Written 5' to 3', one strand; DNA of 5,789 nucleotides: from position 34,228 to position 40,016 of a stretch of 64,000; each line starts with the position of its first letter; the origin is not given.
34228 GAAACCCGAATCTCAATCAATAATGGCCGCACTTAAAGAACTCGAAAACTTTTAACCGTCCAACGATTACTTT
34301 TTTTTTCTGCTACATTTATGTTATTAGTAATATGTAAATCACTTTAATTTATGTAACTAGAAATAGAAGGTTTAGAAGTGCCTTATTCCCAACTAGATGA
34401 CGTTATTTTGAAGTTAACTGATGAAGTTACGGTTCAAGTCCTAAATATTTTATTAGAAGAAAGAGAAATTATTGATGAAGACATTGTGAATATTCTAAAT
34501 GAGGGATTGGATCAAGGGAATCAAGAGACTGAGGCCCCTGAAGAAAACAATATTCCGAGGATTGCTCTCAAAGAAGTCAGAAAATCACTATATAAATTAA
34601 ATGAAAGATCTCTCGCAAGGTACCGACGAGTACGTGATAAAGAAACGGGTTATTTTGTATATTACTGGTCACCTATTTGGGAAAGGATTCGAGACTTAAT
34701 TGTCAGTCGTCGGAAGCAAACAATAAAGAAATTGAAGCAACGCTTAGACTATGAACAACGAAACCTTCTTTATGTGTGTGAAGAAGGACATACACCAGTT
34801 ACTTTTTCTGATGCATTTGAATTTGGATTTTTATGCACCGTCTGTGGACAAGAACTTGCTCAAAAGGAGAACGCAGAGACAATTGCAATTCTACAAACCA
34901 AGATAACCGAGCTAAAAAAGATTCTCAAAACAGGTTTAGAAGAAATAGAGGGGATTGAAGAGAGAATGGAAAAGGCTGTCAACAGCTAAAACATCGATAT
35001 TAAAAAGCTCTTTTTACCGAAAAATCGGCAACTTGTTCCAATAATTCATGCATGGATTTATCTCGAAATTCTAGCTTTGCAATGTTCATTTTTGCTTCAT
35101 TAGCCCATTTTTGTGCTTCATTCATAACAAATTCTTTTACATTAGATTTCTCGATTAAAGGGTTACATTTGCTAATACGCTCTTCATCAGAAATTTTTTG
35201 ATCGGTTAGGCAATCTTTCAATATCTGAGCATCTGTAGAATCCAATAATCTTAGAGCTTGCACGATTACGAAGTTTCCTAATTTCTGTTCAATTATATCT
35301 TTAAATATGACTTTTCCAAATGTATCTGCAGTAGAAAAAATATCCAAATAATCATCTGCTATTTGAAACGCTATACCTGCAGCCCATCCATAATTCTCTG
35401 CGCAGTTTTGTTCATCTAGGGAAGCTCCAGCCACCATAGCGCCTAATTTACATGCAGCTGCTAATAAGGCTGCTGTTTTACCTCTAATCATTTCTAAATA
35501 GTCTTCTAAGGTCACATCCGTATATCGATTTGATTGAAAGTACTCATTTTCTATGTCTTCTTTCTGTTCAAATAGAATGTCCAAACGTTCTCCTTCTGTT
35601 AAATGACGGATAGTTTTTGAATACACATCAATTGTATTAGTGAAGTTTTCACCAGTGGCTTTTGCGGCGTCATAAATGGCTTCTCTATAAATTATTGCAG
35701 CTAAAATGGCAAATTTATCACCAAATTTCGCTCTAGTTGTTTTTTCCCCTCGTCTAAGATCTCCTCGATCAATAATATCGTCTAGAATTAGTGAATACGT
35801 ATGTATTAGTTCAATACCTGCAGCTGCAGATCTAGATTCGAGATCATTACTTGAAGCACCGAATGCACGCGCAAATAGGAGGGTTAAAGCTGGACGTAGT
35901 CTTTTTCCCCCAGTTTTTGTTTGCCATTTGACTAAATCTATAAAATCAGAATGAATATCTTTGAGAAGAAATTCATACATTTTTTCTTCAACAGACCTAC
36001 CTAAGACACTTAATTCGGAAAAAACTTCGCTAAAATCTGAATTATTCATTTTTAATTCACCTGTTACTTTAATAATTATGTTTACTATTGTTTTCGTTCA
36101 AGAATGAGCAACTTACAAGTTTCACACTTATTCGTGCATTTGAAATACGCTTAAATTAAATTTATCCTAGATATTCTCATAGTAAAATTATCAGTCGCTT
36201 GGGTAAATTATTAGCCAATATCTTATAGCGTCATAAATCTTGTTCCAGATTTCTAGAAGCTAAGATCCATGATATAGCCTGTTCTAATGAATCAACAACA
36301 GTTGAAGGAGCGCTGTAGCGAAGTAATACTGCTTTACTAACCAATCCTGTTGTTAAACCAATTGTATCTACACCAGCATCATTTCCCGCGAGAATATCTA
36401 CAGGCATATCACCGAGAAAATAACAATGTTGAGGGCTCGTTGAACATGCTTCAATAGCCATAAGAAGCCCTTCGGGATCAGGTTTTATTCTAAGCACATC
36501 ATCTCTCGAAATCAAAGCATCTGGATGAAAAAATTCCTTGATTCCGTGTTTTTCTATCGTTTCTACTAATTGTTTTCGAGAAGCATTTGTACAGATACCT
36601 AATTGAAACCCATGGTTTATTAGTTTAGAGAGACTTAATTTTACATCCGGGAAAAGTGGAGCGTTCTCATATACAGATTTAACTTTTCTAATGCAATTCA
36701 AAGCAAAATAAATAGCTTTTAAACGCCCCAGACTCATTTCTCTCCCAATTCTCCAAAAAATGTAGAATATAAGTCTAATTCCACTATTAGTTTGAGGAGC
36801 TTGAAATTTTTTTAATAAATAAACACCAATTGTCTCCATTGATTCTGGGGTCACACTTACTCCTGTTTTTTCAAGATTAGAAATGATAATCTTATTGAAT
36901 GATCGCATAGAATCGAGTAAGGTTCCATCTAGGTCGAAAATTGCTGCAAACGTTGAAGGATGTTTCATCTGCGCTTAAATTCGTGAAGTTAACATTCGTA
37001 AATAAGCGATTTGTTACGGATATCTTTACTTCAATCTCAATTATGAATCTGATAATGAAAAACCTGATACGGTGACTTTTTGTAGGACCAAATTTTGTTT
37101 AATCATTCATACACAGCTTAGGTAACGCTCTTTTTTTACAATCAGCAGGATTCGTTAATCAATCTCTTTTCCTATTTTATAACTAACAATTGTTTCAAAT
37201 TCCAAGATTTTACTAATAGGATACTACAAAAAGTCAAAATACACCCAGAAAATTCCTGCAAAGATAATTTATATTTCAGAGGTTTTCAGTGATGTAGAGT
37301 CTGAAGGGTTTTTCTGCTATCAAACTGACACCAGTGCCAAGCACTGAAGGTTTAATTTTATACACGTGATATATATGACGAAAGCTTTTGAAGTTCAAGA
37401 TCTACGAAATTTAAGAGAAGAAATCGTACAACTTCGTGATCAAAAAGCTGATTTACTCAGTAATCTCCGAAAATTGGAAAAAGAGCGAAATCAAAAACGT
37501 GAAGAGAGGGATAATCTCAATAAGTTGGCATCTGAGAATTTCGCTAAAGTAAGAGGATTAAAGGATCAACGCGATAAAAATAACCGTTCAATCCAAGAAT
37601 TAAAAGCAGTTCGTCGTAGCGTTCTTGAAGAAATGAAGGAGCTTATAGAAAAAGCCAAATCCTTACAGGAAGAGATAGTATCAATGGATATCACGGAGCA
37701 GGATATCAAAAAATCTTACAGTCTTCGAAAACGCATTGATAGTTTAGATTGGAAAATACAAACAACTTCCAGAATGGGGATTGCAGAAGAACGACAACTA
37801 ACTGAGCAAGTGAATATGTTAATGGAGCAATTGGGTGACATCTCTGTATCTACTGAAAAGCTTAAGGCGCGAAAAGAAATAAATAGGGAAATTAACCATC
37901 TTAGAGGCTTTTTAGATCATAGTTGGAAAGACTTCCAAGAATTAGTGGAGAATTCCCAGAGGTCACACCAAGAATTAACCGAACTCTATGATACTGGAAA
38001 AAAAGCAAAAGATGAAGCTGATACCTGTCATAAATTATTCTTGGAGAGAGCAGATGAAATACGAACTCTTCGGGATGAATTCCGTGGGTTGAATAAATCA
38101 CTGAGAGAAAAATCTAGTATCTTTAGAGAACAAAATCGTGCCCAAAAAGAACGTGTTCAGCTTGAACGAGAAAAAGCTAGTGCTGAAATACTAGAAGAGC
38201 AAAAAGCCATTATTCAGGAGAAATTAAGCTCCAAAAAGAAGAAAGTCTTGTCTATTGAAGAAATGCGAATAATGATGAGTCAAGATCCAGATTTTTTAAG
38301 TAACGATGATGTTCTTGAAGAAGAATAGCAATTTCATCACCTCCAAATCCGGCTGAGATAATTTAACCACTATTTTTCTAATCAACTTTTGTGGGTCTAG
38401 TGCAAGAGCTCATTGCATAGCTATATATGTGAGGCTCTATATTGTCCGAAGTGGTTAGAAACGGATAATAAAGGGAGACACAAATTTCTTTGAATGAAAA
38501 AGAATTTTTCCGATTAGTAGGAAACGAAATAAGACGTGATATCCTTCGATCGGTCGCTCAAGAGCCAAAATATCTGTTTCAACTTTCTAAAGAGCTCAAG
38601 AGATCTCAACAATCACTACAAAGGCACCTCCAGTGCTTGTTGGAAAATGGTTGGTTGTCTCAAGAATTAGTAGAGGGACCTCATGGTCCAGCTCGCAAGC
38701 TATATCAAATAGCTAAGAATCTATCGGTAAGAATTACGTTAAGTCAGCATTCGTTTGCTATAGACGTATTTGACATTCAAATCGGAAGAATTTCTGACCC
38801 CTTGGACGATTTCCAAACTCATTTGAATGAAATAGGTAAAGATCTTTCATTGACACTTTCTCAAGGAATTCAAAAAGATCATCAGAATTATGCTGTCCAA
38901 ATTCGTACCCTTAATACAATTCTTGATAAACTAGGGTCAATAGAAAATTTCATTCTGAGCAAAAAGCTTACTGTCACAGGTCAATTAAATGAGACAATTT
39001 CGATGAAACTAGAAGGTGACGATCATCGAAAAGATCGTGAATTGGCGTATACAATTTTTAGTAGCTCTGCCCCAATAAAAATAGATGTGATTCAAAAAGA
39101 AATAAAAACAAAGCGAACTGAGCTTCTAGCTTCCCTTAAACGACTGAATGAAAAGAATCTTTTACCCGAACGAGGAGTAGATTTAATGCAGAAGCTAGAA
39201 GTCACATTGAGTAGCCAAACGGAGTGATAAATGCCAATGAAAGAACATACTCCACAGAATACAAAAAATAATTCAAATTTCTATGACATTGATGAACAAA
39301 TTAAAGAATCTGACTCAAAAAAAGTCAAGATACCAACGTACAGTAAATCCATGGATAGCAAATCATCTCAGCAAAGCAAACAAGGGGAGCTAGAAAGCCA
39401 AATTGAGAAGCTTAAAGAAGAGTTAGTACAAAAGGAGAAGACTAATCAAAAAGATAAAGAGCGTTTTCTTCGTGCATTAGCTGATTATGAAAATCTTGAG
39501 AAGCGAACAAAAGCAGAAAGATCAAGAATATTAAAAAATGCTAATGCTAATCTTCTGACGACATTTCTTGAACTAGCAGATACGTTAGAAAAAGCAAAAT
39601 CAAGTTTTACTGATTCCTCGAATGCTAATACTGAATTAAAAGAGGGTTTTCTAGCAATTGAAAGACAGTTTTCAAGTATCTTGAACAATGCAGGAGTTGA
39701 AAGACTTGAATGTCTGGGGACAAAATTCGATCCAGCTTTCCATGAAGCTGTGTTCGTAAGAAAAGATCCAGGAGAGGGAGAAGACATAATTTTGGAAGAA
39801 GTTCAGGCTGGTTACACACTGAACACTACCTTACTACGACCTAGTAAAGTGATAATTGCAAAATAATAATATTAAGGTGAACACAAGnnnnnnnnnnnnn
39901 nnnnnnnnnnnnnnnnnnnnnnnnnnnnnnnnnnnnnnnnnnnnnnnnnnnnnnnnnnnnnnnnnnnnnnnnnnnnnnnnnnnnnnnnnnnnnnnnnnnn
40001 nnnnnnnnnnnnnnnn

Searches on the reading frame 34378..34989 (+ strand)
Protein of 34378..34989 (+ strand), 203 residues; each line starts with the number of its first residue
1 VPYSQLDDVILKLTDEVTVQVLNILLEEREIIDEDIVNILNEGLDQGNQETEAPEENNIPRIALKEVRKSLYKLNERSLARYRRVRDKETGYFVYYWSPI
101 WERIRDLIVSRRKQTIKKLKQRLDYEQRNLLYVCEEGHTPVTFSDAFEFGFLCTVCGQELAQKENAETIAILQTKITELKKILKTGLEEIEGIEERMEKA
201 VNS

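Call 3: search_protein_families(library=pfam, proteins=[window:34378-34989:+], max_evalue=1)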
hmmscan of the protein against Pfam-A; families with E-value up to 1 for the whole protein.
window:34378-34989:+ (203 aa): 2 families
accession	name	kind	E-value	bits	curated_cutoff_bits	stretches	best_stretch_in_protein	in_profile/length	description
PF02002.24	TFIIE_alpha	-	3.6e-11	43.3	22.9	1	62-127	39-104/105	TFIIE alpha subunit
PF22041.1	GST_C_7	-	0.023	15.1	27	1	67-174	23-125/140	Glutathione S-transferase, C-terminal domain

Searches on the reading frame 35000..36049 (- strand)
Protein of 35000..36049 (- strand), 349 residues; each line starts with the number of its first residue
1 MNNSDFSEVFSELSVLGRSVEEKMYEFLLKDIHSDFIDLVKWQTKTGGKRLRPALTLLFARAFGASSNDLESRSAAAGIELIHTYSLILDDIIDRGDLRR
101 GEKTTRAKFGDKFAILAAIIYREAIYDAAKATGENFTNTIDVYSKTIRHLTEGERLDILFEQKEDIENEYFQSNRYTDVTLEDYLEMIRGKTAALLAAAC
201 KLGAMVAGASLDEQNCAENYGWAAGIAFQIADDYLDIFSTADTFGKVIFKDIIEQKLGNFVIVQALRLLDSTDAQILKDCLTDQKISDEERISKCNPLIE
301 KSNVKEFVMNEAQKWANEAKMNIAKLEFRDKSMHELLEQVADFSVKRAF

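Call 3: search_protein_families(library=pfam, proteins=[window:35000-36049:-], max_evalue=1)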
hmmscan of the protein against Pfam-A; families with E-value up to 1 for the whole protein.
window:35000-36049:- (349 aa): 1 family
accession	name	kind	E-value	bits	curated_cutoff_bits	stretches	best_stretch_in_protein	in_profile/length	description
PF00348.22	polyprenyl_synt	-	6.9e-60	202.8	27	1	43-295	11-247/251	Polyprenyl synthetase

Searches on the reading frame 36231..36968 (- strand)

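Call 3: search_protein_families(library=pfam, proteins=[window:36231-36968:-], max_evalue=1)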
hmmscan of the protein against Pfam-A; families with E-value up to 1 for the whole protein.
window:36231-36968:- (245 aa): 6 families
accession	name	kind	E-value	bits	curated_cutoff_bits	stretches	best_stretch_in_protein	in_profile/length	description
PF13419.12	HAD_2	-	3.9e-26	92.7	23.8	1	10-204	2-177/178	Haloacid dehalogenase-like hydrolase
PF00702.32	Hydrolase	-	3.3e-21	77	26.4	1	8-199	3-191/191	haloacid dehalogenase-like hydrolase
PF13242.12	Hydrolase_like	-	3e-10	40.3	22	1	162-231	4-75/75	HAD-hyrolase-like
PF12710.13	HAD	-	0.00094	20.1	27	1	9-192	1-185/189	haloacid dehalogenase-like hydrolase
PF13344.12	Hydrolase_6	-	0.0037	17.7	27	1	100-144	10-57/101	Haloacid dehalogenase-like hydrolase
PF08282.18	Hydrolase_3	-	0.012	15.8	20.9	1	10-39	2-34/255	haloacid dehalogenase-like hydrolase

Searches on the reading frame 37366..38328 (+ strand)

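Call 3: search_protein_families(library=pfam, proteins=[window:37366-38328:+], max_evalue=1)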
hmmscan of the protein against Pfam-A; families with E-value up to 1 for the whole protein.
window:37366-38328:+ (320 aa): 4 families
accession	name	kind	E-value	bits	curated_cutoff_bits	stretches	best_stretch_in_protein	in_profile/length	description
PF23435.1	DUF7121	-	1.4e-09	38.2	29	1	18-277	35-282/307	Family of unknown function (DUF7121)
PF20072.4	DUF6468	-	0.00022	21.7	26.9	1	62-106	12-56/76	Domain of unknown function (DUF6468)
PF06156.18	YabA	-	0.0036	18.3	30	1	143-211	11-80/103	Initiation control protein YabA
PF06103.16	DUF948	-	0.054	14.1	37.2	0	66-104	25-63/89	Bacterial protein of unknown function (DUF948)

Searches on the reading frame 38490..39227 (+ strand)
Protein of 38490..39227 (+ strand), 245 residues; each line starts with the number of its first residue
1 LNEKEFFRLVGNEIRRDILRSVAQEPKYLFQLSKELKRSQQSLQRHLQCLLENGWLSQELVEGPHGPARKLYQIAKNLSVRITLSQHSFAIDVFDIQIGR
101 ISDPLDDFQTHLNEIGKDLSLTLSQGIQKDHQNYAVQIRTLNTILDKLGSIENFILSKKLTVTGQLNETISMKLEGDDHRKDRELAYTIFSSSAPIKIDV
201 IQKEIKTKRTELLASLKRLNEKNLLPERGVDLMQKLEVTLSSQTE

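Call 48: search_protein_families(library=pfam, proteins=[window:38490-39227:+], max_evalue=0.00001)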
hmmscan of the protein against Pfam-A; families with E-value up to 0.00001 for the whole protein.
window:38490-39227:+ (245 aa): 1 family
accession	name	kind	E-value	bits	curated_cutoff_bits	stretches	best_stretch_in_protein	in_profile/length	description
PF01022.26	HTH_5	-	5.3e-06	26.7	22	1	13-54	2-43/47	Bacterial regulatory protein, arsR family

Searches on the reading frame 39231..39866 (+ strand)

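Call 48: search_protein_families(library=pfam, proteins=[window:39231-39866:+], max_evalue=0.00001)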
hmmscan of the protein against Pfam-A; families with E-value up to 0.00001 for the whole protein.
window:39231-39866:+ (211 aa): 1 family
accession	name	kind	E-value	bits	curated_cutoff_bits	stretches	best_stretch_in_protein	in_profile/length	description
PF01025.24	GrpE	-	1.6e-38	132.5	25.8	1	48-211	3-165/165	GrpE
